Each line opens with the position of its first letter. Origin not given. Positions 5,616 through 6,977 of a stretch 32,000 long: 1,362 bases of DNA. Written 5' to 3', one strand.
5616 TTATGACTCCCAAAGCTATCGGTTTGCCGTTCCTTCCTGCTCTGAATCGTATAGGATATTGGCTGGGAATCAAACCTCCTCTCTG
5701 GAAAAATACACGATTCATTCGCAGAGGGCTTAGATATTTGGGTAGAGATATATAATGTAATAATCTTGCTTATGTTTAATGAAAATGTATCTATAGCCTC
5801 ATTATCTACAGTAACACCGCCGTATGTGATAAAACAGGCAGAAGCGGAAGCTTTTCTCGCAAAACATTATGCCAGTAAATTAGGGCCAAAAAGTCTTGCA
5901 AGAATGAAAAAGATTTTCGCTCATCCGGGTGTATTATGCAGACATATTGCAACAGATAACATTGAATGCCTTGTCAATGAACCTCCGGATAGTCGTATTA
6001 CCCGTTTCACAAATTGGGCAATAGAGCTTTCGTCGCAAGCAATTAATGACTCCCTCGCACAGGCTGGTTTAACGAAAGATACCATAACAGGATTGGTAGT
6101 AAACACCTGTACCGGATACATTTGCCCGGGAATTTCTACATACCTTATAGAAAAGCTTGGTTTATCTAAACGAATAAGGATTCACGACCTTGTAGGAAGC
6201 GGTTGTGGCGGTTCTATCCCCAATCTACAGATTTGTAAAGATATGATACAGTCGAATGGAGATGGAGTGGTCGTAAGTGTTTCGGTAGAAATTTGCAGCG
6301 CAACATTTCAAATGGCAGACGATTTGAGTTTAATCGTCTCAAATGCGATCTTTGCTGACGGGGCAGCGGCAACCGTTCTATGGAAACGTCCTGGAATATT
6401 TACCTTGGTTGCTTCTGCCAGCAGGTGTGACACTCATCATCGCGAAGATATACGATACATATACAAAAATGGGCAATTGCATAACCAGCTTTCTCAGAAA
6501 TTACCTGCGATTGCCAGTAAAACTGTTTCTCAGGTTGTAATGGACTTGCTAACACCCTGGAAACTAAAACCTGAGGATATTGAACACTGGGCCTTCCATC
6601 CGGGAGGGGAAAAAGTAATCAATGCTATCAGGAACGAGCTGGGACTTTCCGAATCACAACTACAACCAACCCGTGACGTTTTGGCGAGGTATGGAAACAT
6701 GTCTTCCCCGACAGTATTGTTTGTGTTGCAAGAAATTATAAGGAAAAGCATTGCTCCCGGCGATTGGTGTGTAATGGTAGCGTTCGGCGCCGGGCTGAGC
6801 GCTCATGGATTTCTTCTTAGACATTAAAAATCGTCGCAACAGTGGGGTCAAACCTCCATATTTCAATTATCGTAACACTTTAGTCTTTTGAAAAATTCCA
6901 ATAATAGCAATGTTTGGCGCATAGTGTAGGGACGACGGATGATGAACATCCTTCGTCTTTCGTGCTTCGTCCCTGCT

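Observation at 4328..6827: Tightly coupled B12-radical-SAM / type III PKS pair: candidate undescribed tailoring pathway for a polyketide-type lipid or phenolic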

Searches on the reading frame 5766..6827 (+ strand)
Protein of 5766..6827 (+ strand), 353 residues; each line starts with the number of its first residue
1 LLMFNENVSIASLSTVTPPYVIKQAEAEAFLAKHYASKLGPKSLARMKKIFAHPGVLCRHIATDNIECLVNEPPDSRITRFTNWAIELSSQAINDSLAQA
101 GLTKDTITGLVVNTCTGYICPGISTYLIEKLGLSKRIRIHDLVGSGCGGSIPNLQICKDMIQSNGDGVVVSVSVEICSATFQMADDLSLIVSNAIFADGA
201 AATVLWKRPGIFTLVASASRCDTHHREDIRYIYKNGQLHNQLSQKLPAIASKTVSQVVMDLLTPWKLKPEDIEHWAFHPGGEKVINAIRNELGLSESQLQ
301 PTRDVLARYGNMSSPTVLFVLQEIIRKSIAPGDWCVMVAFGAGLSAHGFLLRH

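Call 3: search_protein_families(library=pfam, proteins=[window:5766-6827:+], max_evalue=0.01)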
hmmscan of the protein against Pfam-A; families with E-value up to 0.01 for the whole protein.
window:5766-6827:+ (353 aa): 5 families
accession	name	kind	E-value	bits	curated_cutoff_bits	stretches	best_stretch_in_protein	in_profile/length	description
PF02797.21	Chal_sti_synt_C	-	4.6e-20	72.6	27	1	238-352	26-148/151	Chalcone and stilbene synthases, C-terminal domain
PF08392.18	FAE1_CUT1_RppA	-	7.3e-16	58.8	27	1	36-210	37-208/290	FAE1/Type III polyketide synthase-like protein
PF08541.16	ACP_syn_III_C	-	1.2e-14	54.7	26.6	1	266-352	5-89/90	3-Oxoacyl-[acyl-carrier-protein (ACP)] synthase III C terminal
PF00195.25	Chal_sti_synt_N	-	1e-13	51.7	27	1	75-205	89-221/225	Chalcone and stilbene synthases, N-terminal domain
PF08545.16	ACP_syn_III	-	3.7e-06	27.2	24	1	145-208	5-64/80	3-Oxoacyl-[acyl-carrier-protein (ACP)] synthase III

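Call 4: search_protein_families(library=ncbifam, proteins=[window:5766-6827:+], max_evalue=0.01)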
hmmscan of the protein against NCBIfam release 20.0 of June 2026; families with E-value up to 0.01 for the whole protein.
window:5766-6827:+ (353 aa): 11 families
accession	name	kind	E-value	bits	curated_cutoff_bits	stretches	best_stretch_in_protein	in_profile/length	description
NF042429.2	DHPHCoAsyn_DpgA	equivalog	3.2e-48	164.4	425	1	49-346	31-343/350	3,5-dihydroxyphenylacetyl-CoA synthase DpgA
TIGR00747.1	fabH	subfamily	1.7e-25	89.8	292.1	1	84-352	50-321/322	beta-ketoacyl-ACP synthase III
NF006829.0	PRK09352.1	subfamily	3.2e-24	85.5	249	1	84-351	52-319/322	beta-ketoacyl-ACP synthase 3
NF005541.0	PRK07204.1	equivalog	8.6e-16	58.2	402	1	87-352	54-328/329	beta-ketoacyl-ACP synthase III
NF004623.0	PRK05963.1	equivalog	2.4e-14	53.4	437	1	87-348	56-323/328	beta-ketoacyl-ACP synthase III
NF005703.0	PRK07515.1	equivalog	1.3e-13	50.7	304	1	85-352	96-371/373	beta-ketoacyl-ACP synthase III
NF003274.0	PRK04262.1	equivalog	2.4e-11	43.3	244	1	85-350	51-305/347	hydroxymethylglutaryl-CoA synthase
NF009519.0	PRK12880.1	equivalog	3.8e-10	39.6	436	2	86-207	61-177/353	beta-ketoacyl-ACP synthase III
NF006720.0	PRK09258.1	equivalog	5.8e-09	35.7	285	1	89-346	65-331/338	3-oxoacyl-ACP synthase III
NF005308.0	PRK06840.1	equivalog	1.3e-05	24.4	315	0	240-344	225-326/339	3-oxoacyl-ACP synthase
TIGR00748.1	HMG_CoA_syn_Arc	equivalog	0.00041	19.7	353.35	1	93-349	58-303/345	hydroxymethylglutaryl-CoA synthase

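Call 16: find_homologous_proteins(query=window:5772-6824:+, max_evalue=1e-10)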
Query window:5772-6824:+ (351 aa): 3624 proteins with E <= 1e-10 among 8000 candidates; the best 120 are listed.
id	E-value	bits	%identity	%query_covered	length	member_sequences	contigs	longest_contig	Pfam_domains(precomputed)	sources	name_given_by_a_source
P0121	5.2e-231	783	99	100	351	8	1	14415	PF02797.22,PF08545.17,PF08541.17,PF08392.19,PF00195.26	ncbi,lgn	-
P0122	3.4e-202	689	87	100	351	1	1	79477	PF02797.22,PF08545.17,PF08541.17,PF08392.19,PF00195.26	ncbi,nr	ncbi:MAG: type III polyketide synthase [Candidatus Kuenenia sp.]|nr:type III polyketide synthase [Ca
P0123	3.6e-181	620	77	100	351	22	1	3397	PF02797.22,PF08541.17,PF08392.19,PF00195.26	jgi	-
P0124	2.9e-176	603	75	100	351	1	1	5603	PF02797.22,PF08541.17,PF08392.19,PF00195.26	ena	-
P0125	1.0e-175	602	76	100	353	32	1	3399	PF02797.22,PF08545.17,PF08541.17,PF08392.19,PF00195.26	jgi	jgi:predicted naringenin-chalcone synthase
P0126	6.6e-175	599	76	100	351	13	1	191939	PF02797.22,PF08545.17,PF08541.17,PF08392.19,PF00195.26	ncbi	ncbi:MAG: type III polyketide synthase [Candidatus Scalindua sp.]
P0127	1.3e-174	598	75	100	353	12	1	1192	PF02797.22,PF08545.17,PF08541.17,PF08392.19,PF00195.26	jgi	jgi:predicted naringenin-chalcone synthase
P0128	8.3e-174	595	76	99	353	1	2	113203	PF02797.22,PF08545.17,PF08541.17,PF08392.19,PF00195.26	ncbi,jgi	ncbi:MAG: type III polyketide synthase [Planctomycetota bacterium]|jgi:predicted naringenin-chalcone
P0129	9.9e-174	595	74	100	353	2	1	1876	PF02797.22,PF08545.17,PF08541.17,PF08392.19,PF00195.26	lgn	-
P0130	1.2e-173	595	74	100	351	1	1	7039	PF02797.22,PF08541.17,PF08392.19,PF00195.26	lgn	-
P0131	2.4e-173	594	73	100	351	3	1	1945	PF02797.22,PF08541.17,PF08392.19,PF00195.26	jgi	jgi:predicted naringenin-chalcone synthase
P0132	2.5e-173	594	76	100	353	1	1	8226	PF02797.22,PF08545.17,PF08541.17,PF08392.19,PF00195.26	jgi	-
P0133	1.2e-172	592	75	100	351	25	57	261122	PF02797.22,PF08545.17,PF08541.17,PF08392.19,PF00195.26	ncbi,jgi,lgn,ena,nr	ncbi:MAG: type III polyketide synthase [Candidatus Scalindua sp.]|jgi:predicted naringenin-chalcone 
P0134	4.2e-172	590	75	100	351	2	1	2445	PF02797.22,PF08545.17,PF08541.17,PF08392.19,PF00195.26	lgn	-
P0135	4.2e-172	590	74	100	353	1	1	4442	PF02797.22,PF08545.17,PF08541.17,PF08392.19,PF00195.26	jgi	jgi:predicted naringenin-chalcone synthase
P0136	5.6e-172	589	74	100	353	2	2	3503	PF02797.22,PF08545.17,PF08541.17,PF08392.19,PF00195.26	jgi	jgi:predicted naringenin-chalcone synthase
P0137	7.8e-172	589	74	100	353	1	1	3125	PF02797.22,PF08545.17,PF08541.17,PF08392.19,PF00195.26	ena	-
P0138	1.5e-171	588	74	100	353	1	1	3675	PF02797.22,PF08545.17,PF08541.17,PF08392.19,PF00195.26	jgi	jgi:predicted naringenin-chalcone synthase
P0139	1.5e-171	588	74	100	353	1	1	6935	PF02797.22,PF08545.17,PF08541.17,PF08392.19,PF00195.26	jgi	jgi:predicted naringenin-chalcone synthase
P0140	3.8e-171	587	74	100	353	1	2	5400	PF02797.22,PF08545.17,PF08541.17,PF08392.19,PF00195.26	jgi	jgi:predicted naringenin-chalcone synthase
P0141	1.6e-170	585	74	99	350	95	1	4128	PF02797.22,PF08541.17,PF08392.19,PF00195.26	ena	-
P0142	1.9e-170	584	73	99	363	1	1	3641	PF02797.22,PF08541.17,PF08392.19,PF00195.26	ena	-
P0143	2.4e-170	584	74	100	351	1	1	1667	PF02797.22,PF08545.17,PF08541.17,PF08392.19,PF00195.26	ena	-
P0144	6.3e-170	583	75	100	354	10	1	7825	PF02797.22,PF08545.17,PF08541.17,PF08392.19,PF00195.26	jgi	-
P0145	9.8e-170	582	73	100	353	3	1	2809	PF02797.22,PF08545.17,PF08541.17,PF08392.19,PF00195.26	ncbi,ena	-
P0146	1.4e-168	578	73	100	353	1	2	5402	PF02797.22,PF08545.17,PF08541.17,PF08392.19,PF00195.26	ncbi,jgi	ncbi:MAG: type III polyketide synthase [Planctomycetota bacterium]|jgi:predicted naringenin-chalcone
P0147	2.1e-168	578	71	100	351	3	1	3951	PF02797.22,PF08541.17,PF08392.19,PF00195.26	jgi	-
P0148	3.4e-168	577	75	100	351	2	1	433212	PF02797.22,PF08545.17,PF08541.17,PF08392.19,PF00195.26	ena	-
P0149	4.8e-168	576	73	99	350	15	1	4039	PF02797.22,PF08541.17,PF08392.19,PF00195.26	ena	-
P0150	5.8e-168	576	73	98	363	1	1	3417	PF02797.22,PF08541.17,PF08392.19,PF00195.26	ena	-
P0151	3.5e-167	574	73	99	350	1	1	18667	PF02797.22,PF08541.17,PF08392.19,PF00195.26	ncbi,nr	ncbi:MAG: type III polyketide synthase [Planctomycetes bacterium]|nr:type III polyketide synthase [P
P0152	4.5e-167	573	73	99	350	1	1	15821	PF02797.22,PF08541.17,PF08392.19,PF00195.26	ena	-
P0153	4.7e-167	573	73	99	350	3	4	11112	PF02797.22,PF08545.17,PF08541.17,PF08392.19,PF00195.26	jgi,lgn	-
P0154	4.3e-166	570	72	99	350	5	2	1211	PF02797.22,PF08541.17,PF08392.19,PF00195.26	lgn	-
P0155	5.7e-166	570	72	99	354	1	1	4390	PF02797.22,PF08541.17,PF08392.19,PF00195.26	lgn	-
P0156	7.9e-166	569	71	100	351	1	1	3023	PF02797.22,PF08545.17,PF08541.17,PF08392.19,PF00195.26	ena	-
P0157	8.1e-166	569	73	99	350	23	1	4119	PF02797.22,PF08541.17,PF08392.19,PF00195.26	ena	-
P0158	1.5e-165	568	71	100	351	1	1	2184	PF02797.22,PF08545.17,PF08541.17,PF08392.19,PF00195.26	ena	-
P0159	2.1e-165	568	71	99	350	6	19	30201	PF02797.22,PF08541.17,PF08392.19,PF00195.26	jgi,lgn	jgi:alkylresorcinol/alkylpyrone synthase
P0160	4.5e-165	567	73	99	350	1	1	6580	PF02797.22,PF08541.17,PF08392.19,PF00195.26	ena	-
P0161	5.5e-165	566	72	100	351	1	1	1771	PF02797.22,PF08545.17,PF08541.17,PF08392.19,PF00195.26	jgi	jgi:predicted naringenin-chalcone synthase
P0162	8.6e-165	566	72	99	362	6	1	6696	PF02797.22,PF08541.17,PF08392.19,PF00195.26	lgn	-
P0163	1.2e-164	565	70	99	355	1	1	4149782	PF02797.22,PF08545.17,PF08541.17,PF08392.19,PF00195.26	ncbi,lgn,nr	ncbi:MAG: type III polyketide synthase [Candidatus Scalindua sp.]|nr:type III polyketide synthase [C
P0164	2.8e-164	564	71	98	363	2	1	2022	PF02797.22,PF08541.17,PF08392.19,PF00195.26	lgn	-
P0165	3.7e-164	564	71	100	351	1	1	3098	PF02797.22,PF08545.17,PF08541.17,PF08392.19,PF00195.26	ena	-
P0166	4.5e-164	563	71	98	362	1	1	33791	PF02797.22,PF08541.17,PF08392.19,PF00195.26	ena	-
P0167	5.9e-164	563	72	99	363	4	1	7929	PF02797.22,PF08541.17,PF08392.19,PF00195.26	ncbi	-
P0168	2.0e-163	561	71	99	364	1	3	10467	PF02797.22,PF08541.17,PF08392.19,PF00195.26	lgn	-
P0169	4.5e-163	560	71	100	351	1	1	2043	PF02797.22,PF08545.17,PF08541.17,PF08392.19,PF00195.26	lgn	-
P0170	4.8e-163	560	70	99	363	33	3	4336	PF02797.22,PF08541.17,PF08392.19,PF00195.26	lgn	-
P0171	7.0e-163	559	71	99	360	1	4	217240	PF02797.22,PF08545.17,PF08541.17,PF08392.19,PF00195.26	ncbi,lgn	-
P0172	1.5e-162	558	70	99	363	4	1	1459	PF02797.22,PF08545.17,PF08541.17,PF08392.19,PF00195.26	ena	-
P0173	2.2e-162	558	70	100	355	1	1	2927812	PF02797.22,PF08541.17,PF08392.19,PF00195.26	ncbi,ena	-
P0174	9.1e-162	556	71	98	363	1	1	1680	PF02797.22,PF08541.17,PF08392.19,PF00195.26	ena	-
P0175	1.1e-161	555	70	99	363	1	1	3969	PF02797.22,PF08541.17,PF08392.19,PF00195.26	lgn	-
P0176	5.1e-161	553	71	98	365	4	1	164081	PF02797.22,PF08545.17,PF08541.17,PF08392.19,PF00195.26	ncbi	ncbi:MAG TPA: type III polyketide synthase [Candidatus Brocadiia bacterium]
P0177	7.0e-161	553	70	99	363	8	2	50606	PF02797.22,PF08541.17,PF08392.19,PF00195.26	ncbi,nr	ncbi:MAG: type III polyketide synthase [Planctomycetes bacterium]|nr:type III polyketide synthase [P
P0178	7.3e-161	553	72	99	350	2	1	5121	PF02797.22,PF08541.17,PF08392.19,PF00195.26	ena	-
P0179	1.4e-160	552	71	99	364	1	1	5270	PF02797.22,PF08541.17,PF08392.19,PF00195.26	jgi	-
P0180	3.2e-160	551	71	99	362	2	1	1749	PF02797.22,PF08541.17,PF08392.19,PF00195.26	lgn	-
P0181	6.5e-160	550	70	98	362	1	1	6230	PF02797.22,PF08541.17,PF08392.19,PF00195.26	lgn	-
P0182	7.1e-160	550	68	99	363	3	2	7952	PF02797.22,PF08541.17,PF08392.19,PF00195.26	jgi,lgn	jgi:alkylresorcinol/alkylpyrone synthase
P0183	1.4e-159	549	69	99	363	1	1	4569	PF02797.22,PF08541.17,PF08392.19,PF00195.26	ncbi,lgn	-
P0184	3.8e-159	547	69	99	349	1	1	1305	PF02797.22,PF08541.17,PF08392.19,PF00195.26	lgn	-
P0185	4.8e-159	547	69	99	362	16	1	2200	PF02797.22,PF08541.17,PF08392.19,PF00195.26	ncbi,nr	ncbi:MAG: type III polyketide synthase [Planctomycetes bacterium]|nr:type III polyketide synthase [P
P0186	6.6e-159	546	69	100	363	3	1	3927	PF02797.22,PF08541.17,PF08392.19,PF00195.26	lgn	-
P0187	1.5e-158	545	70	98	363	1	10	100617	PF02797.22,PF08541.17,PF08392.19,PF00195.26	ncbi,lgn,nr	ncbi:MAG: type III polyketide synthase [Candidatus Brocadia sp.]|nr:type III polyketide synthase [Ca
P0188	4.8e-158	544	69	100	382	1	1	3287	PF02797.22,PF08541.17,PF08392.19,PF00195.26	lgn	-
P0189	8.9e-157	539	68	100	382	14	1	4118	PF02797.22,PF08541.17,PF08392.19,PF00195.26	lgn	-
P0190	1.7e-156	538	68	100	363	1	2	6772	PF02797.22,PF08541.17,PF08392.19,PF00195.26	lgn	-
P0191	2.6e-156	538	70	99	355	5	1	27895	PF02797.22,PF08541.17,PF08392.19,PF00195.26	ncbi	-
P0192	5.2e-156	537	69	99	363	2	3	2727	PF02797.22,PF08541.17,PF08392.19,PF00195.26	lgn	-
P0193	7.2e-155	533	66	99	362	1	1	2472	PF02797.22,PF08545.17,PF08541.17,PF08392.19,PF00195.26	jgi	-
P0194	1.0e-154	533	72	94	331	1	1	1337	PF02797.22,PF08541.17,PF08392.19,PF00195.26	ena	-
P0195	3.2e-154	531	71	99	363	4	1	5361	PF02797.22,PF08541.17,PF08392.19,PF00195.26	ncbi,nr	ncbi:MAG: type III polyketide synthase [Candidatus Brocadiales bacterium]|nr:type III polyketide syn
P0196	5.3e-154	530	66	99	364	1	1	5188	PF02797.22,PF08545.17,PF08541.17,PF08392.19,PF00195.26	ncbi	-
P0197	2.8e-153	528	76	87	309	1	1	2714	PF02797.22,PF08545.17,PF08541.17,PF08392.19,PF00195.26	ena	-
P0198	2.7e-152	525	69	99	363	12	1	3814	PF02797.22,PF08541.17,PF08392.19,PF00195.26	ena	-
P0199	4.9e-152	524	68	99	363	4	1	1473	PF02797.22,PF08541.17,PF08392.19,PF00195.26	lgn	-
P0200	4.1e-151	521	67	99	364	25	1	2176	PF02797.22,PF08545.17,PF08541.17,PF08392.19,PF00195.26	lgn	-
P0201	5.8e-151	520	66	99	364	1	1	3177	PF02797.22,PF08545.17,PF08541.17,PF08392.19,PF00195.26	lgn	-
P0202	9.1e-151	520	66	99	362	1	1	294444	PF02797.22,PF08541.17,PF08392.19,PF00195.26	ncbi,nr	ncbi:MAG: type III polyketide synthase [wastewater metagenome]|nr:type III polyketide synthase [Cand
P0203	1.0e-150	519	67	98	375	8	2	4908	PF02797.22,PF08541.17,PF08392.19,PF00195.26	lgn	-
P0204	5.1e-150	517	68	99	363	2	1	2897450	PF02797.22,PF08541.17,PF08392.19,PF00195.26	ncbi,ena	-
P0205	2.5e-149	515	64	99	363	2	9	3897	PF02797.22,PF08541.17,PF08392.19,PF00195.26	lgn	-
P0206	3.0e-149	515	68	98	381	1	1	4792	PF02797.22,PF08545.17,PF08541.17,PF08392.19,PF00195.26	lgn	-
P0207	1.5e-148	512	66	99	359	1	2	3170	PF02797.22,PF08545.17,PF08541.17,PF08392.19,PF00195.26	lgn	-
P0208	2.1e-148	512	65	98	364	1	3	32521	PF02797.22,PF08541.17,PF08392.19,PF00195.26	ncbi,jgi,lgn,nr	ncbi:MAG: polyketide synthase [Candidatus Brocadia sp. UTAMX2]|jgi:alkylresorcinol/alkylpyrone synth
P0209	4.0e-148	511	66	99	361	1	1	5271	PF02797.22,PF08545.17,PF08541.17,PF08392.19,PF00195.26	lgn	-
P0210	6.7e-148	510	71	91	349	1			PF02797.22,PF08541.17,PF08392.19,PF00195.26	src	-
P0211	7.7e-148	510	74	87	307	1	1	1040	PF02797.22,PF08545.17,PF08541.17,PF08392.19,PF00195.26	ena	-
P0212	8.4e-148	510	64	99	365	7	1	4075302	PF02797.22,PF08541.17,PF08392.19,PF00195.26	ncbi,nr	ncbi:type III polyketide synthase [Candidatus Brocadia pituitae]|nr:type III polyketide synthase [Ca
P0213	1.3e-147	509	65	99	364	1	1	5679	PF02797.22,PF08541.17,PF08392.19,PF00195.26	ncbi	-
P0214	2.7e-147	508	64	99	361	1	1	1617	PF02797.22,PF08541.17,PF08392.19,PF00195.26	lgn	-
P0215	2.2e-146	505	64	98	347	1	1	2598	PF02797.22,PF08545.17,PF08541.17,PF08392.19,PF00195.26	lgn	-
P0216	2.8e-146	505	64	99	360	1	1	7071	PF02797.22,PF08541.17,PF08392.19,PF00195.26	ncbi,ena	-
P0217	3.0e-146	505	64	98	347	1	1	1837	PF02797.22,PF08545.17,PF08541.17,PF08392.19,PF00195.26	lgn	-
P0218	4.1e-146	504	64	98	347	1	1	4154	PF02797.22,PF08545.17,PF08541.17,PF08392.19,PF00195.26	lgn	-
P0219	4.3e-146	504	66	97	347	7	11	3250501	PF02797.22,PF08541.17,PF08392.19,PF00195.26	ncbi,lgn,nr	ncbi:MAG: type III polyketide synthase [Candidatus Brocadia sp.]|nr:1,3,6,8-tetrahydroxynaphthalene 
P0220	6.4e-146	504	64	97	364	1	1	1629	PF02797.22,PF08545.17,PF08541.17,PF08392.19,PF00195.26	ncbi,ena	-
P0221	8.1e-146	503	64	99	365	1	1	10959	PF02797.22,PF08541.17,PF08392.19,PF00195.26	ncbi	ncbi:MAG: 3-oxoacyl-[acyl-carrier-protein] synthase III C-terminal domain-containing protein [Nitros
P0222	1.1e-145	503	64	98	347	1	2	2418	PF02797.22,PF08545.17,PF08541.17,PF08392.19,PF00195.26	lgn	-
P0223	1.5e-145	502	64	98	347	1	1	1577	PF02797.22,PF08545.17,PF08541.17,PF08392.19,PF00195.26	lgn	-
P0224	1.8e-145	502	64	99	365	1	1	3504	PF02797.22,PF08541.17,PF08392.19,PF00195.26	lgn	-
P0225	3.8e-145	501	64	99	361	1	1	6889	PF02797.22,PF08545.17,PF08541.17,PF08392.19,PF00195.26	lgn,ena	-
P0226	6.4e-145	500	79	81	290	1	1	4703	PF02797.22,PF08545.17,PF08541.17,PF08392.19,PF00195.26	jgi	-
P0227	5.1e-144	497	61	100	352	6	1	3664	PF02797.22,PF08545.17,PF08541.17,PF08392.19,PF00195.26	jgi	jgi:alkylresorcinol/alkylpyrone synthase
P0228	1.6e-143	496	65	99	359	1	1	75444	PF02797.22,PF08545.17,PF08541.17,PF08392.19,PF00195.26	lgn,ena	-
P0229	1.4e-142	493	63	99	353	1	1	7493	PF02797.22,PF08545.17,PF08541.17,PF08392.19,PF00195.26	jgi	-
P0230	1.7e-142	492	62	98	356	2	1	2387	PF02797.22,PF08545.17,PF08541.17,PF08392.19,PF00195.26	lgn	-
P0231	2.6e-142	492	65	97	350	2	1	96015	PF02797.22,PF08545.17,PF08541.17,PF08392.19,PF00195.26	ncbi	ncbi:MAG: type III polyketide synthase [Pseudomonadota bacterium]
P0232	5.1e-142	491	63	98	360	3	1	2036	PF02797.22,PF08545.17,PF08541.17,PF08392.19,PF00195.26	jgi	-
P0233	1.1e-141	490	62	98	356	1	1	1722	PF02797.22,PF08545.17,PF08541.17,PF08392.19,PF00195.26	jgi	jgi:predicted naringenin-chalcone synthase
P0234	1.6e-141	489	62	99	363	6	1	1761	PF02797.22,PF08541.17,PF08392.19,PF00195.26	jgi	jgi:alkylresorcinol/alkylpyrone synthase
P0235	3.1e-141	488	62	98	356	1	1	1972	PF02797.22,PF08545.17,PF08541.17,PF08392.19,PF00195.26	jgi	jgi:predicted naringenin-chalcone synthase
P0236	3.8e-141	488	61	100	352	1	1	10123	PF02797.22,PF08545.17,PF08541.17,PF08392.19,PF00195.26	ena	-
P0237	6.8e-141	487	62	98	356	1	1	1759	PF02797.22,PF08545.17,PF08541.17,PF08392.19,PF00195.26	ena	-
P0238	1.0e-140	487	62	98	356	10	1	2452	PF02797.22,PF08545.17,PF08541.17,PF08392.19,PF00195.26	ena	-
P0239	2.6e-140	485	61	100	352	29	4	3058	PF02797.22,PF08545.17,PF08541.17,PF08392.19,PF00195.26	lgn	-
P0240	2.7e-140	485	61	99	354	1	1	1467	PF02797.22,PF08545.17,PF08541.17,PF08392.19,PF00195.26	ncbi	-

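Call 21: find_encoding_contigs(protein=P0231, flank=8000, max_places=2)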
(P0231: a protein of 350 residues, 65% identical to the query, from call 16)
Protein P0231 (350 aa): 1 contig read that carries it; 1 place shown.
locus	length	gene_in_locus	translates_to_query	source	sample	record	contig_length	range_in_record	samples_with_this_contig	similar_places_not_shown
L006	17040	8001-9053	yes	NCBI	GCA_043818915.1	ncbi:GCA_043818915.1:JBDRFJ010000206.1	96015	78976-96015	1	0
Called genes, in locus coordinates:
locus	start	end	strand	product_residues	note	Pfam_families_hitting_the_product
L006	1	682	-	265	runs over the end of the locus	PF00218:IGPS, PF00977:His_biosynth (faint)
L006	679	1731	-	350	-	PF02885:Glycos_trans_3N, PF00591:Glycos_transf_3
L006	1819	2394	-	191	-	PF00117:GATase, PF07722:Peptidase_C26 (weak)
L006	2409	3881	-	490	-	PF04715:, PF00425:Chorismate_bind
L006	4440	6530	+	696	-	PF03190:Thioredox_DsbH, PF13899:Thioredoxin_7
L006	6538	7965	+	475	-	PF02310:B12-binding, PF04055:Radical_SAM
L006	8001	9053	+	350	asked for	PF00195:Chal_sti_synt_N, PF08392:FAE1_CUT1_RppA, PF08545:ACP_syn_III (faint), PF02797:Chal_sti_synt_C, PF08541:ACP_syn_III_C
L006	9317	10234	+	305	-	PF12974:Phosphonate-bd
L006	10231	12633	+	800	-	PF00672:HAMP, PF00989:PAS, PF08448:PAS_4, PF13188:PAS_8 (faint), PF13426:PAS_9, PF00512:HisKA (faint), PF02518:HATPase_c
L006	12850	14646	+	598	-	PF00009:GTP_EFTU, PF01926:MMR_HSR1 (weak), PF03144:GTP_EFTU_D2, PF14492:EFG_III (weak), PF00679:EFG_C, PF06421:LepA_C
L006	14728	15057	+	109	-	PF07238:PilZ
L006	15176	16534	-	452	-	-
